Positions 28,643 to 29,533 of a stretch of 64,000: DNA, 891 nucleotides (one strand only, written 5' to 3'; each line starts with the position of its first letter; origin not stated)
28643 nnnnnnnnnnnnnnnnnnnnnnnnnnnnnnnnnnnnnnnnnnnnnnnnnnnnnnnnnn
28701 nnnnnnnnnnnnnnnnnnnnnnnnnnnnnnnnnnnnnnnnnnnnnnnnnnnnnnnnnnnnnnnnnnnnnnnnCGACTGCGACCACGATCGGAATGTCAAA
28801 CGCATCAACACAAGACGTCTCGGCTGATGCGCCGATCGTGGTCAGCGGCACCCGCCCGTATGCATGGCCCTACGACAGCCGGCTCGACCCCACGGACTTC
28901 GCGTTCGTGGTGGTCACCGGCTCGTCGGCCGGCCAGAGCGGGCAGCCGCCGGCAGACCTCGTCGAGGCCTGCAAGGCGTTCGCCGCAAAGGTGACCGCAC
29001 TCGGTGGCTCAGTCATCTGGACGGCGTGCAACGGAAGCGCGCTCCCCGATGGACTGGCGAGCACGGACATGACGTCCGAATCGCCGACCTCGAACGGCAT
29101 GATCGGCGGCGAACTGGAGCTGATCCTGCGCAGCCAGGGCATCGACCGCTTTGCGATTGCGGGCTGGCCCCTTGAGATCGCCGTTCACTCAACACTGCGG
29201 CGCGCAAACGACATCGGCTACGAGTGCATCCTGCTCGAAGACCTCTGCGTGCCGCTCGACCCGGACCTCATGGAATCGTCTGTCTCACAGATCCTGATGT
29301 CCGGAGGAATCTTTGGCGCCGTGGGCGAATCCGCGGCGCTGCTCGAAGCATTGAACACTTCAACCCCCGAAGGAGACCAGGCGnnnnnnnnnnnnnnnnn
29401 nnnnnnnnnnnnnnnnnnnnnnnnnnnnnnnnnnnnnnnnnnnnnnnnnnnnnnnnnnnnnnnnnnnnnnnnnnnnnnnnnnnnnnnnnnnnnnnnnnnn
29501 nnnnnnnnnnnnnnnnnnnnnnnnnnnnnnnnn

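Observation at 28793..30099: Catalytically dead isochorismatase-like paralog translationally coupled to an intact one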

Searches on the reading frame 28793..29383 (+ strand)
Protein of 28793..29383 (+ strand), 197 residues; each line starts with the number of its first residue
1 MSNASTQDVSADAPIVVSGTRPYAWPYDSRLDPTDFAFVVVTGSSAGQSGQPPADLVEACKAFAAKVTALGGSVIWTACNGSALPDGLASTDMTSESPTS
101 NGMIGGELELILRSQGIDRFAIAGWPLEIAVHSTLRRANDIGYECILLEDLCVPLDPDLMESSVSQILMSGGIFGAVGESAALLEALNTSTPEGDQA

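Call 3: search_protein_families(library=pfam, proteins=[window:28793-29383:+], max_evalue=1)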
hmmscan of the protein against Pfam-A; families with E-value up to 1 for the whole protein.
window:28793-29383:+ (197 aa): 1 family
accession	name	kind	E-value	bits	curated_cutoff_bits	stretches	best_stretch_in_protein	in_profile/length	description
PF00857.26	Isochorismatase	-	5.7e-12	46.5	27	1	55-167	25-163/175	Isochorismatase domain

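Call 4: search_protein_families(library=ncbifam, proteins=[window:28793-29383:+], max_evalue=1)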
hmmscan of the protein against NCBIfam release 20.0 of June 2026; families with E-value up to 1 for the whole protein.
window:28793-29383:+ (197 aa): 3 families
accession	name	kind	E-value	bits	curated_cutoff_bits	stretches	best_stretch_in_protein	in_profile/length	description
NF050097.1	BiurAmidohydBiuH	equivalog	3.6e-22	78.9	370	2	97-187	131-221/221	biuret amidohydrolase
NF008517.0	PRK11440.1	equivalog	4.7e-09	36.4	195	1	103-169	107-173/188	hydrolase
TIGR03614.1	RutB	equivalog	6.9e-07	29.1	377.95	1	90-190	124-222/226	pyrimidine utilization protein B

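Call 6: find_homologous_proteins(query=window:28793-29383:+)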
Query window:28793-29383:+ (197 aa): 144 proteins with E <= 0.001 among 1015 candidates; the best 120 are listed.
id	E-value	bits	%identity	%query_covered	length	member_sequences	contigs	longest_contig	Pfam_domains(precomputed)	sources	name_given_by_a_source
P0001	1.8e-112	392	91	100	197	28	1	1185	PF00857.27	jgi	jgi:hypothetical protein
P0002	1.5e-110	385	92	97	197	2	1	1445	PF00857.27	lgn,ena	-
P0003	6.1e-109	380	88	100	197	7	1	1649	PF00857.27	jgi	jgi:hypothetical protein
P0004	5.3e-95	335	78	98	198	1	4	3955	PF00857.27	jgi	jgi:hypothetical protein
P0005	3.6e-92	326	78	95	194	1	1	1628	PF00857.27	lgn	-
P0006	2.9e-91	323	82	89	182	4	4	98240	PF00857.27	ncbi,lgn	ncbi:MAG: cysteine hydrolase family protein [Solirubrobacterales bacterium]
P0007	4.6e-88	312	79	90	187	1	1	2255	PF00857.27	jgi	jgi:hypothetical protein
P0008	1.2e-87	311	77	92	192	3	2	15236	PF00857.27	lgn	-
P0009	1.6e-87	310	78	89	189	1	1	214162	PF00857.27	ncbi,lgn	-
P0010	4.2e-87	309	78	91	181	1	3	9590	PF00857.27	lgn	-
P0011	2.5e-86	307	72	98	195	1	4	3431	PF00857.27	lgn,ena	-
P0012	5.6e-86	305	71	97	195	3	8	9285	PF00857.27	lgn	-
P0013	1.0e-85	305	76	91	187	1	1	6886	PF00857.27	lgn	-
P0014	3.3e-85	303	76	91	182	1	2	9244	PF00857.27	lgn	-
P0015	1.7e-83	297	73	92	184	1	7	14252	PF00857.27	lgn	-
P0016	1.0e-82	295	69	96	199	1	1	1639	PF00857.27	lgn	-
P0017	3.0e-81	290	75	90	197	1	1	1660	PF00857.27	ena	-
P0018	8.8e-81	288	68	98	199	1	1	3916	PF00857.27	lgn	-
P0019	5.9e-80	286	71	92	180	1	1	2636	PF00857.27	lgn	-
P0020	2.0e-78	281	66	96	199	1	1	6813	PF00857.27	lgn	-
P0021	2.7e-77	277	71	90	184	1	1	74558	PF00857.27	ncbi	ncbi:MAG: cysteine hydrolase family protein [Solirubrobacterales bacterium]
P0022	4.3e-73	263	63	94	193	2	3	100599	PF00857.27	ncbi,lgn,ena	-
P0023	5.5e-73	263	64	91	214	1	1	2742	PF00857.27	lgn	-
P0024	1.7e-71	258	64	92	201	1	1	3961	PF00857.27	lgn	-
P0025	3.3e-70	254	66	91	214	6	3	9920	PF00857.27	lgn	-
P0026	3.7e-70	254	63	93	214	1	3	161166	PF00857.27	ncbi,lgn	-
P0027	1.1e-68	249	63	88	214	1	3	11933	PF00857.27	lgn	-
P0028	1.2e-63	233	61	89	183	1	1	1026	PF00857.27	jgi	jgi:nicotinamidase-related amidase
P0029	1.7e-61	226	57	95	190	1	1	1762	PF00857.27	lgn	-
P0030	3.2e-61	225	57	93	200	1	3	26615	PF00857.27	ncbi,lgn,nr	ncbi:MAG: cysteine hydrolase [Actinobacteria bacterium]|nr:cysteine hydrolase [Actinomycetota bacter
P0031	1.6e-60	222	55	89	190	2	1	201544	PF00857.27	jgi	jgi:hypothetical protein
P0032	4.1e-60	221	57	95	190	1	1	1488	PF00857.27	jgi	jgi:hypothetical protein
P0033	6.2e-60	220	57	91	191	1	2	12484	PF00857.27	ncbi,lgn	ncbi:MAG: cysteine hydrolase family protein [Solirubrobacterales bacterium]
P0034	6.5e-58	214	54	95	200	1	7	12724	PF00857.27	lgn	-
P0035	7.2e-58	214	57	92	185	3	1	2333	PF00857.27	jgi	-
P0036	3.1e-57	212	56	95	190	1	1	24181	PF00857.27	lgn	-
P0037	1.0e-56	210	56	89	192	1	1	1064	PF00857.27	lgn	-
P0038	9.8e-55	203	51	97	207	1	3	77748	PF00857.27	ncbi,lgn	ncbi:MAG: isochorismatase family protein [Solirubrobacterales bacterium]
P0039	2.7e-54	202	52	91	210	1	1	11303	PF00857.27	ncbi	ncbi:MAG: isochorismatase family protein [Solirubrobacterales bacterium]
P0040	1.6e-53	200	56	92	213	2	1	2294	PF00857.27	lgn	-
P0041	3.9e-49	185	61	70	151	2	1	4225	PF00857.27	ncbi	ncbi:MAG: cysteine hydrolase family protein, partial [Solirubrobacterales bacterium]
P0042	2.4e-43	166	72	55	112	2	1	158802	PF00857.27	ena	-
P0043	3.9e-34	136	43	89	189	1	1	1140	PF00857.27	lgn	-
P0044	2.2e-33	134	44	89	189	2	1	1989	PF00857.27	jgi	-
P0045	6.0e-29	119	39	92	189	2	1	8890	PF00857.27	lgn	-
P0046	1.0e-28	119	38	90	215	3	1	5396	PF00857.27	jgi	jgi:nicotinamidase-related amidase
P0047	2.3e-28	117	40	88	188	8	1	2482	PF00857.27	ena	-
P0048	6.3e-28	116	39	88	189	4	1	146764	PF00857.27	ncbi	ncbi:MAG: isochorismatase family protein [Thermoleophilia bacterium]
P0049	7.6e-28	116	40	88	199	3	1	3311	PF00857.27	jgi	jgi:nicotinamidase-related amidase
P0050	1.3e-27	115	40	90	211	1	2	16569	PF00857.27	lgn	-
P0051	1.3e-27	115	39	91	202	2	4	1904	PF00857.27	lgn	-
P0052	1.7e-27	115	41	90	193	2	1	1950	PF00857.27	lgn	-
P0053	2.5e-27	114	41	87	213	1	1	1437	PF00857.27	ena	-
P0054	3.5e-27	114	40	90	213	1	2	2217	PF00857.27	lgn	-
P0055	6.9e-27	113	39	91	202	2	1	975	PF00857.27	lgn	-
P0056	1.1e-26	112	40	90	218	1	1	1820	PF00857.27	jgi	jgi:nicotinamidase-related amidase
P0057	1.6e-26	111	43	84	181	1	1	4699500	PF00857.27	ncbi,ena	-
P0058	1.8e-26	111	38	84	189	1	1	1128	PF00857.27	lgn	-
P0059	2.5e-26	111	36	89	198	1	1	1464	PF00857.27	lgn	-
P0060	3.0e-26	111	39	87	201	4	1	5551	PF00857.27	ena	-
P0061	3.5e-26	110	41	91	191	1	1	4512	PF00857.27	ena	-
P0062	4.0e-26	110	38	89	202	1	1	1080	PF00857.27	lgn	-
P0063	1.5e-25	108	42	83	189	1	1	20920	PF00857.27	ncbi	-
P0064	1.5e-25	108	37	90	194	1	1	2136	PF00857.27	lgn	-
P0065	1.9e-25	108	41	89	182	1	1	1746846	PF00857.27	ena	-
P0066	2.3e-25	108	35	81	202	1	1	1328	PF00857.27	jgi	jgi:nicotinamidase-related amidase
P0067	3.0e-25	107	36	80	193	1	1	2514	PF00857.27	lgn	-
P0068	4.1e-25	107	40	90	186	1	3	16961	PF00857.27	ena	-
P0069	1.2e-24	105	38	90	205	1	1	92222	PF00857.27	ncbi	-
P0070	1.6e-24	105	36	90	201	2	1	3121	PF00857.27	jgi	jgi:nicotinamidase-related amidase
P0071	2.1e-24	105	38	86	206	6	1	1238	PF00857.27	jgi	jgi:nicotinamidase-related amidase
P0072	2.1e-24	105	41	88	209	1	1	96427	PF00857.27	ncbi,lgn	-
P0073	3.7e-24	104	39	89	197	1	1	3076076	PF00857.27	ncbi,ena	-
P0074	3.8e-24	104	37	90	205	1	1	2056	PF00857.27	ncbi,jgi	jgi:nicotinamidase-related amidase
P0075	6.6e-24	103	37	88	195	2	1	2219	PF00857.27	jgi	jgi:nicotinamidase-related amidase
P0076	7.3e-24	103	37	86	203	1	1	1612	PF00857.27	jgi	jgi:biuret amidohydrolase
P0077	1.0e-23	102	38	90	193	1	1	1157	PF00857.27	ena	-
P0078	1.1e-23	102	37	89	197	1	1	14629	PF00857.27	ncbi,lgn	ncbi:MAG: isochorismatase family protein [Actinomycetota bacterium]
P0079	1.3e-23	102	40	88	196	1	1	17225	PF00857.27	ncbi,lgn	-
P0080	1.3e-23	102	38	90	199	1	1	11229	PF00857.27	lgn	-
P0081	1.3e-23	102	37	88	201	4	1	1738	PF00857.27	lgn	-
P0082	1.6e-23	102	40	88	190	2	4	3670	PF00857.27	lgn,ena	-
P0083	1.7e-23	102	36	86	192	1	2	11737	PF00857.27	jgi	jgi:nicotinamidase-related amidase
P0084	1.9e-23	101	38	83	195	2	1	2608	PF00857.27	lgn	-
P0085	2.0e-23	101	37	92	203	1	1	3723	PF00857.27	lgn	-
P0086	2.1e-23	101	37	86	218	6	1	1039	PF00857.27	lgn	-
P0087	2.2e-23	101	37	89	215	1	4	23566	PF00857.27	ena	-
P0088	4.2e-23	100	36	89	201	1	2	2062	PF00857.27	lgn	-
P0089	4.6e-23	100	33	97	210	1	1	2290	PF00857.27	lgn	-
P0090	8.3e-23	99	38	91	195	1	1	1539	PF00857.27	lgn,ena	-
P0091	1.2e-22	99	36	82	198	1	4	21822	PF00857.27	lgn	-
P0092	1.3e-22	99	36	90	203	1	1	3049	PF00857.27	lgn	-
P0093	1.4e-22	99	38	87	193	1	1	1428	PF00857.27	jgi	jgi:hypothetical protein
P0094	1.4e-22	99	41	90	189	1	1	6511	PF00857.27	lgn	-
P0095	2.5e-22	98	38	88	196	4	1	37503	PF00857.27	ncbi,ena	-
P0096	4.1e-22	97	36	89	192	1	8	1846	PF00857.27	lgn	-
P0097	5.0e-22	97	39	87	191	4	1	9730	PF00857.27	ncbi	-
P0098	7.1e-22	96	36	88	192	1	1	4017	PF00857.27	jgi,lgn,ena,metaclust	metaclust:\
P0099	7.2e-22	96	38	89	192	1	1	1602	PF00857.27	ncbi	-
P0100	8.3e-22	96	35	89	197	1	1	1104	PF00857.27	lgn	-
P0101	8.3e-22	96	35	84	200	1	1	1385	PF00857.27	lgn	-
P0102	9.8e-22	96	38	83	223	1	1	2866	PF00857.27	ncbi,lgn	-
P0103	1.1e-21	96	36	87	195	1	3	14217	PF00857.27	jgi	jgi:nicotinamidase-related amidase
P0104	1.3e-21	95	39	87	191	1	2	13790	PF00857.27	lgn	-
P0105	1.3e-21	95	38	89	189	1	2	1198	PF00857.27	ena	-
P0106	1.9e-21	95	35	90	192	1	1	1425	PF00857.27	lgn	-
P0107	2.0e-21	95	38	88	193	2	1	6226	PF00857.27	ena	-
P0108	2.3e-21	95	37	82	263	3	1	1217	PF00857.27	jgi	jgi:biuret amidohydrolase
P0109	4.4e-21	94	35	90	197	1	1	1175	PF00857.27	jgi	jgi:nicotinamidase-related amidase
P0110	4.4e-21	94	37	87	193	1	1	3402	PF00857.27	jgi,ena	jgi:hypothetical protein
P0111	4.6e-21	94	30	91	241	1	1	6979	PF00857.27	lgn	-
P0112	5.6e-21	93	37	87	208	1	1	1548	PF00857.27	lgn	-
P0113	5.7e-21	93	35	90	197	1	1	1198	PF00857.27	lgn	-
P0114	6.9e-21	93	34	89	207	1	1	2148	PF00857.27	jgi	jgi:nicotinamidase-related amidase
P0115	1.0e-20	93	36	89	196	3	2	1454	PF00857.27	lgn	-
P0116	1.9e-20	92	37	82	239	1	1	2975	PF00857.27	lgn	-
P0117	2.2e-20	91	35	88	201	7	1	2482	PF00857.27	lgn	-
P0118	2.3e-20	91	34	88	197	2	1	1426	PF00857.27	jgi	jgi:nicotinamidase-related amidase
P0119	2.6e-20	91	34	91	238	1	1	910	PF00857.27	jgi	-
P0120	3.9e-20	91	36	85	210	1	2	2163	PF00857.27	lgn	-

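Call 11: find_related_loci(query=A2, collection=genome_contigs, flank=6000)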
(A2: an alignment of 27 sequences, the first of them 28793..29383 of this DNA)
Query A2 (197 aa) in genome_contigs; peptide patterns used: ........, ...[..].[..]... (x = any residue, [..] = any of these).
374 stretches matched a pattern; 268 encode a relative of the query (tblastn E <= 1e-3); the best 80 are kept; 80 distinct loci.
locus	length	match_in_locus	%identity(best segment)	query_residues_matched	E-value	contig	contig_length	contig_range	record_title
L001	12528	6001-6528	82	16-191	1e-95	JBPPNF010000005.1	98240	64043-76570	MAG: Solirubrobacterales bacterium isolate BIOS2019_out_002 k131_5092, whole genome shotgun sequence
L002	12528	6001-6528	78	16-191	5e-93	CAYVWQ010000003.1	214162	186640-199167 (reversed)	MAG TPA_asm: uncultured Thermoleophilaceae bacterium isolate binchicken_co128_28 genome assembly, contig: NODE_35_length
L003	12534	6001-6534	71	17-194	2e-82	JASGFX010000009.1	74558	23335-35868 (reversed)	MAG: Solirubrobacterales bacterium isolate 5H129 JMF-2111-06-0005.hyb.bin.129_8, whole genome shotgun sequence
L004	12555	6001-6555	63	10-194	9e-78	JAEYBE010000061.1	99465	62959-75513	MAG: Actinomycetes bacterium isolate OH_HDB_62 k127_240379, whole genome shotgun sequence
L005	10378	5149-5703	62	10-194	2e-76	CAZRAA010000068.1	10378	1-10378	MAG TPA_asm: uncultured Thermoleophilaceae bacterium isolate SRP192515_co1_83 genome assembly, contig: NODE_6445_length_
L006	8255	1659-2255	58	3-192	2e-75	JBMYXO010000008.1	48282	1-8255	MAG: Solirubrobacterales bacterium isolate ME_XS_2208_bin_78 ME_XS_2208_bin_78_7, whole genome shotgun sequence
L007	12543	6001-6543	57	15-197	8e-66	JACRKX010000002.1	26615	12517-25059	MAG: Actinomycetota bacterium isolate NC_groundwater_1866_Pr3_B-0.1um_66_26 SR2-18-B1_coassembly_14260, whole genome sho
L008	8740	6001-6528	57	12-191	7e-64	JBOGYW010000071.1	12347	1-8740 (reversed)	MAG: Solirubrobacterales bacterium isolate SE1528_metabat2.bin.1 NODE_73_length_12347_cov_1.295254, whole genome shotgun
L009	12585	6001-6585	51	1-191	8e-60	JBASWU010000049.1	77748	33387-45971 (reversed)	MAG: Solirubrobacterales bacterium isolate MFD03231_ilm_asm_bin24 k127_23835, whole genome shotgun sequence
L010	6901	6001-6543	52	9-188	7e-59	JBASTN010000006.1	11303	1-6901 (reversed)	MAG: Solirubrobacterales bacterium isolate MFD03232_ilm_asm_bin24 k127_394324, whole genome shotgun sequence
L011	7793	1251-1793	42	17-189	3e-36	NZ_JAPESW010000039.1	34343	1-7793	Cellulomonas fimi strain HM71 AODE_39_leAgth_34343_cov_35.319617, whole genome shotgun sequence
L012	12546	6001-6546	43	15-187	4e-36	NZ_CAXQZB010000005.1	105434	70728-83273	MAG: Nocardioides sp. isolate CJ01B_8.60_sub k141_1947679, whole genome shotgun sequence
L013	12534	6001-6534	44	17-193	6e-36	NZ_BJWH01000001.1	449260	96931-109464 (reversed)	Cellulomonas terrae strain NBRC 100819 sequence01, whole genome shotgun sequence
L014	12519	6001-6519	40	13-178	8e-35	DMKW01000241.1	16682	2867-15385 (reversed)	MAG TPA_asm: Microbacteriaceae bacterium isolate UBA10887 contig_4328, whole genome shotgun sequence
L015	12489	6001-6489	44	17-187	9e-35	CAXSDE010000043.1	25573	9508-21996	MAG: uncultured bacterium isolate private_X16_metawrap_bin.30 genome assembly, contig: private_X16_metawrap_bin.30_43, w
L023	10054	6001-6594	36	4-180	2e-33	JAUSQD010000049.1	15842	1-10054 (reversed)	MAG: Actinomycetota bacterium isolate E23_concoct.bin.74 E23_k141_139495, whole genome shotgun sequence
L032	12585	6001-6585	38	16-196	9e-33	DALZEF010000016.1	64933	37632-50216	MAG TPA_asm: Timonella sp. isolate CTOTU46935 NODE_72_length_64933_cov_8.438377, whole genome shotgun sequence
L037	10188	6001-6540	41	14-195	4e-32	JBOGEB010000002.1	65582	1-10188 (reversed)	MAG: Egibacteraceae bacterium isolate SD8052_metabat2.bin.1 NODE_2_length_65582_cov_24.650982, whole genome shotgun sequ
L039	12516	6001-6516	42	17-187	1e-31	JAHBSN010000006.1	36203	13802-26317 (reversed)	MAG: Actinomycetota bacterium isolate ACE_ACT2 ACT2_6, whole genome shotgun sequence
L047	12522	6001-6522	36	20-196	4e-31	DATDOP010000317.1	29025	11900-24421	MAG TPA_asm: Dehalococcoidia bacterium isolate SMAG_U7897 k141_2988781, whole genome shotgun sequence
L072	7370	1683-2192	40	17-187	2e-28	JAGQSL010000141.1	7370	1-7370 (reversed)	MAG: Acidimicrobiales bacterium isolate HKST-UBA06 2010_75777, whole genome shotgun sequence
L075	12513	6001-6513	42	20-188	1e-28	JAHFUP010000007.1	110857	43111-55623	MAG: Acidimicrobiia bacterium isolate nzgw82 NODE_141_length_110858_cov_69.233219, whole genome shotgun sequence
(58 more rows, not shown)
